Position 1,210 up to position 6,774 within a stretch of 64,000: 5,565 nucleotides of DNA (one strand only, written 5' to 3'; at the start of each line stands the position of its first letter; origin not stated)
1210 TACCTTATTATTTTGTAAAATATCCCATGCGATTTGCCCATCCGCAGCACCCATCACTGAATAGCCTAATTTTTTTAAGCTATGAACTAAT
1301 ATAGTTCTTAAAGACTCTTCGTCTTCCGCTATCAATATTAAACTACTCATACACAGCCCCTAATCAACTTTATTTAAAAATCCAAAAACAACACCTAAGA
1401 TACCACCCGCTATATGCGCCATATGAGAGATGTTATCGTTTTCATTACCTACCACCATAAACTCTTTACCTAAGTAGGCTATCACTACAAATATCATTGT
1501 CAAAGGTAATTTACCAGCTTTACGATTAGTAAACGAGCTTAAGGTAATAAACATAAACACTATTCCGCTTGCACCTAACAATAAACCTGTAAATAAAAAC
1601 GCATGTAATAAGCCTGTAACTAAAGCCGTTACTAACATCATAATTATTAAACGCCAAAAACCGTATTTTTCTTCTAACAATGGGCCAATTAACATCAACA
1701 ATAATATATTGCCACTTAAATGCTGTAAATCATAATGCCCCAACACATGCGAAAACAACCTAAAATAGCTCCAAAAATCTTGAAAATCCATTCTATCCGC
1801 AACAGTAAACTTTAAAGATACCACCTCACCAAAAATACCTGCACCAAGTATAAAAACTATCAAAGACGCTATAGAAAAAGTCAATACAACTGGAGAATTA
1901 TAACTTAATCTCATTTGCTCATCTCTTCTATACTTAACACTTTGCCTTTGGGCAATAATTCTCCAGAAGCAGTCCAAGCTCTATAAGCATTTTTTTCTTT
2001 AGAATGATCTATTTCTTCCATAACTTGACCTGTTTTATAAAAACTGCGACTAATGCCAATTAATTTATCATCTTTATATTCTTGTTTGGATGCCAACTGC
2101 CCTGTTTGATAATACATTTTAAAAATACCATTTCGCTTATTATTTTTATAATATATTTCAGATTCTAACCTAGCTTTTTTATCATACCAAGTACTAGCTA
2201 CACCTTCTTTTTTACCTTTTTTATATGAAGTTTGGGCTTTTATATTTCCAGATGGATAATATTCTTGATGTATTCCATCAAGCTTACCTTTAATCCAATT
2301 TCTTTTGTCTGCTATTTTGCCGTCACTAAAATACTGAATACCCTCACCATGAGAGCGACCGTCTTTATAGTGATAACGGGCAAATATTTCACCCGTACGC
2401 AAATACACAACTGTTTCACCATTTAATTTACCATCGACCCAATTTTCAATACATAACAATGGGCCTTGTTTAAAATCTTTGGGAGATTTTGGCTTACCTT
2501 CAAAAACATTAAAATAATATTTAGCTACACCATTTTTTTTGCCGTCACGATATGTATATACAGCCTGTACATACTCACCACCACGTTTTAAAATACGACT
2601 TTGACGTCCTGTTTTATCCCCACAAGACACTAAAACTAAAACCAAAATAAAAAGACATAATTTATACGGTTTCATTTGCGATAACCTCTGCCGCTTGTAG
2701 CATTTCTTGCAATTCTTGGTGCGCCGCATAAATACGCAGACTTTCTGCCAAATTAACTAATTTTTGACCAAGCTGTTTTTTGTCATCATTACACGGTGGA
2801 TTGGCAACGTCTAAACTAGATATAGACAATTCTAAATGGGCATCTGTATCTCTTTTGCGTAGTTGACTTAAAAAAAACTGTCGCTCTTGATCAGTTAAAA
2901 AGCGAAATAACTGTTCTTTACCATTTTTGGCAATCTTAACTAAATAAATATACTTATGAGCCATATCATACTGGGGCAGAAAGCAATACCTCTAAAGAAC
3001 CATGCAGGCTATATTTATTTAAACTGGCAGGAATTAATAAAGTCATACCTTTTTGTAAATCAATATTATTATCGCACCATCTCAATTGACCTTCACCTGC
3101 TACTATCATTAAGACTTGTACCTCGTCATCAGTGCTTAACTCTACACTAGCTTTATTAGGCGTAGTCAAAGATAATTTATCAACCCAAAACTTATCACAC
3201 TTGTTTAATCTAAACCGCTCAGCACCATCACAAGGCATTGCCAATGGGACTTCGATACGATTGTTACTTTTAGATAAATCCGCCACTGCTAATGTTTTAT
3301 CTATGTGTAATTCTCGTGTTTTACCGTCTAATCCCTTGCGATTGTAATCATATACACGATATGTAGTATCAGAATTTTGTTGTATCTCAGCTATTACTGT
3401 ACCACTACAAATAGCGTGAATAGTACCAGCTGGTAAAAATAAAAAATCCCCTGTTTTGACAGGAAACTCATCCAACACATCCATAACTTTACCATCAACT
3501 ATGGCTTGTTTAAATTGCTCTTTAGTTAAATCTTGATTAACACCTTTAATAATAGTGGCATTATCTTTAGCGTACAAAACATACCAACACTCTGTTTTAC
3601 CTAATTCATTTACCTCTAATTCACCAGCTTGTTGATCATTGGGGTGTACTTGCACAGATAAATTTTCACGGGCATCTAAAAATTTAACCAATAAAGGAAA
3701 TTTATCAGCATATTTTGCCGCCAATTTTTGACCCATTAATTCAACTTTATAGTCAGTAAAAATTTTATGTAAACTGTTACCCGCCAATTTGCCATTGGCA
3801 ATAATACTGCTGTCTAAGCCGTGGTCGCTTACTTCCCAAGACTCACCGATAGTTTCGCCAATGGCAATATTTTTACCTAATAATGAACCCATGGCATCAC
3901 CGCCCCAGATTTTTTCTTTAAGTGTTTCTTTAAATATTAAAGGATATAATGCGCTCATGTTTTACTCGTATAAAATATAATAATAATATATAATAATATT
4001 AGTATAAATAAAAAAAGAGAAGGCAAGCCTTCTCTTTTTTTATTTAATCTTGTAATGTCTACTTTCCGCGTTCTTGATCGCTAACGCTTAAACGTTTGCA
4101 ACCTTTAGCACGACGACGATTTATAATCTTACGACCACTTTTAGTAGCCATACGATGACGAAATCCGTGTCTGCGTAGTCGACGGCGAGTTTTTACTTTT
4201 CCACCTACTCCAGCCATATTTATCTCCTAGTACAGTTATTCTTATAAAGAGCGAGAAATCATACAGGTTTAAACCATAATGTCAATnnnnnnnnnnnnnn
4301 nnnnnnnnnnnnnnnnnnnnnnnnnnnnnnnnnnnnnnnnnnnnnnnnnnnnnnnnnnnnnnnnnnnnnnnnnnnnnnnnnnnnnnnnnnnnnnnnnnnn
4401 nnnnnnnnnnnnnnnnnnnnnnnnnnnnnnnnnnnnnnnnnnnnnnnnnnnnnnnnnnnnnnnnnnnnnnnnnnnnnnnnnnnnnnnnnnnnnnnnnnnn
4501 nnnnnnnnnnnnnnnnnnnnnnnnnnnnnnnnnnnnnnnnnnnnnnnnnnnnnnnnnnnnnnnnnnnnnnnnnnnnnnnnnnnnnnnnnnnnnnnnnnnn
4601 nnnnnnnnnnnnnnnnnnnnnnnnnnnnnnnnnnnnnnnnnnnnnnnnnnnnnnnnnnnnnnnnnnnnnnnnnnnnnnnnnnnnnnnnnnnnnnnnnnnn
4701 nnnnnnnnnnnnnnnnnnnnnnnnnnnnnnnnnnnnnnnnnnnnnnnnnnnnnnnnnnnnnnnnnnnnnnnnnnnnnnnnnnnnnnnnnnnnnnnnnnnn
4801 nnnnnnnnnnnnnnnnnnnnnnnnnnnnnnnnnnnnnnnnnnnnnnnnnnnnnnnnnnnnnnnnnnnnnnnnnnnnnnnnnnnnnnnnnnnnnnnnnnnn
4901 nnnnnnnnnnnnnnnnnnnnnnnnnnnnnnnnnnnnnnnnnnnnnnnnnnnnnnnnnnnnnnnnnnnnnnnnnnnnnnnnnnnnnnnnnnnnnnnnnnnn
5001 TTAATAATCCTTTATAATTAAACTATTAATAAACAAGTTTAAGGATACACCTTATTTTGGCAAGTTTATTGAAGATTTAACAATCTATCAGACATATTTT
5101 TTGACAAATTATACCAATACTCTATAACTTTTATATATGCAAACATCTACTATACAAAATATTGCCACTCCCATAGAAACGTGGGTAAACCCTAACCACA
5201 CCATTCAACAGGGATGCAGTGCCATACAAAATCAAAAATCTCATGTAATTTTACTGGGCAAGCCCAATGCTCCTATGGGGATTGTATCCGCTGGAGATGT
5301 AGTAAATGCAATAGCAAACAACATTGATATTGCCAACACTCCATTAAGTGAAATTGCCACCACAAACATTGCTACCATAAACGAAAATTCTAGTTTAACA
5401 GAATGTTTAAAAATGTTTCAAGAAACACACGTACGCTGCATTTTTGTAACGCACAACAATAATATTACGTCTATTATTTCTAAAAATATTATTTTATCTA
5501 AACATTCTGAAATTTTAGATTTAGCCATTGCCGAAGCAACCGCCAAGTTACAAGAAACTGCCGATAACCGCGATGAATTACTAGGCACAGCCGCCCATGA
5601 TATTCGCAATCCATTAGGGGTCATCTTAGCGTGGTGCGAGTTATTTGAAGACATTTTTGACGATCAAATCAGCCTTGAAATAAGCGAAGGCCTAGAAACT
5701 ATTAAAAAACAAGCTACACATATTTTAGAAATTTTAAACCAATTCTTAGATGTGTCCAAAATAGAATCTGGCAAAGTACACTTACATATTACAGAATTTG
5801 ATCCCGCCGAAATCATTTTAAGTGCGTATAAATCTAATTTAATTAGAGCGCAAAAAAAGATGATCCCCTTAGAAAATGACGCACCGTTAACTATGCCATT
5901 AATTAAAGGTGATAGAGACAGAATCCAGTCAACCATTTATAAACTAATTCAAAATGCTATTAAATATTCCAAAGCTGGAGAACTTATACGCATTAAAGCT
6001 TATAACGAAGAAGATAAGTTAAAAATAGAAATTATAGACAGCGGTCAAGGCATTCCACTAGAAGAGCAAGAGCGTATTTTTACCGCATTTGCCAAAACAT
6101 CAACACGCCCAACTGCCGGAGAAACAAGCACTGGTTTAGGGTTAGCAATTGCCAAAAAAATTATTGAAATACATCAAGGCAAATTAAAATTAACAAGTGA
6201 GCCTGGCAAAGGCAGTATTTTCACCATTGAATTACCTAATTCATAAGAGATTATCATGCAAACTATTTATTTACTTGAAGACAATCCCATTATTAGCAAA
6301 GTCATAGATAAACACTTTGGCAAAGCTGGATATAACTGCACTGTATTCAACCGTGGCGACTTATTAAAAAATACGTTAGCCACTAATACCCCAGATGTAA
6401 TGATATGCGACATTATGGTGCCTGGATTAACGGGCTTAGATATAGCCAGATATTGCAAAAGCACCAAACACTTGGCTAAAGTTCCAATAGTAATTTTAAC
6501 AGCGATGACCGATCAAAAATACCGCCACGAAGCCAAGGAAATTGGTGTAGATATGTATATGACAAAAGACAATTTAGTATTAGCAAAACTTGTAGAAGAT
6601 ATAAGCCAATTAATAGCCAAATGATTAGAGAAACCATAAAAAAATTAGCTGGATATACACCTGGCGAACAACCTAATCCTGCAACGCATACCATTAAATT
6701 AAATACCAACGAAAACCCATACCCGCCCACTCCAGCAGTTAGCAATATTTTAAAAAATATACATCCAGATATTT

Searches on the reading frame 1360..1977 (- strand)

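Call 13: search_protein_families(library=pfam, proteins=[window:1360-1977:-], max_evalue=0.00001)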
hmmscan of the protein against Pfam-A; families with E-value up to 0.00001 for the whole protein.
window:1360-1977:- (205 aa): 1 family
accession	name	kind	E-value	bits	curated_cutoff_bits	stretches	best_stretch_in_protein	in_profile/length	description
PF01694.28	Rhomboid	-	1.9e-17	64.2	22.6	1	70-201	3-139/143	Rhomboid domain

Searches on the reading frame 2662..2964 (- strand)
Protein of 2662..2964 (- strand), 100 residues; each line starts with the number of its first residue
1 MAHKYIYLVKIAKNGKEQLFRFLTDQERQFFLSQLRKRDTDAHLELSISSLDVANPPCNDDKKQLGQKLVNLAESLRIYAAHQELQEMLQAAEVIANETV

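Call 19: search_protein_families(library=pfam, proteins=[window:2662-2964:-], max_evalue=0.01)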
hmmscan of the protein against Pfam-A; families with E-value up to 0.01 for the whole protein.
window:2662-2964:- (100 aa): 1 family
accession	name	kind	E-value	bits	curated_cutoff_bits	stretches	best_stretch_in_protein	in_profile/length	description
PF13864.11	Enkurin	-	0.00018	22.4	23.6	1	18-82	27-91/92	Calmodulin-binding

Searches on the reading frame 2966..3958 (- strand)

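Call 13: search_protein_families(library=pfam, proteins=[window:2966-3958:-], max_evalue=0.00001)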
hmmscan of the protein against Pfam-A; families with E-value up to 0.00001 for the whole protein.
window:2966-3958:- (330 aa): 2 families
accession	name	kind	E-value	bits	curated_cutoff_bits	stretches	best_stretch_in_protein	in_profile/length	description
PF20511.4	PMI_typeI_cat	-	1.1e-14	55.2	22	1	10-115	5-111/143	Phosphomannose isomerase type I, catalytic domain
PF21621.3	MPI_cupin_dom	-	7.5e-12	45.5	27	1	253-328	7-78/79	Mannose-6-phosphate isomerase, cupin domain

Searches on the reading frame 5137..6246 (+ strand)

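Call 13: search_protein_families(library=pfam, proteins=[window:5137-6246:+], max_evalue=0.00001)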
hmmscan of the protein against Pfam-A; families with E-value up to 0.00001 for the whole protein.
window:5137-6246:+ (369 aa): 3 families
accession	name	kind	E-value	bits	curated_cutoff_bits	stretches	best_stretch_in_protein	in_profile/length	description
PF02518.31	HATPase_c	-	1.2e-25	90.5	26.4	1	258-368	1-109/111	Histidine kinase-, DNA gyrase B-, and HSP90-like ATPase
PF00512.31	HisKA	-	4.1e-13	49.6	26.9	1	145-212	2-66/66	His Kinase A (phospho-acceptor) domain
PF00571.33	CBS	-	1.3e-10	41.8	24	1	71-121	2-53/57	CBS domain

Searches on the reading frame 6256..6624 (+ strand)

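Call 13: search_protein_families(library=pfam, proteins=[window:6256-6624:+], max_evalue=0.00001)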
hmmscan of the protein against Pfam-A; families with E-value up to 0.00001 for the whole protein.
window:6256-6624:+ (122 aa): 1 family
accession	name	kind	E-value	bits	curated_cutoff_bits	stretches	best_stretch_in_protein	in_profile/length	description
PF00072.30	Response_reg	-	8.3e-18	65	30.2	1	4-106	1-101/111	Response regulator receiver domain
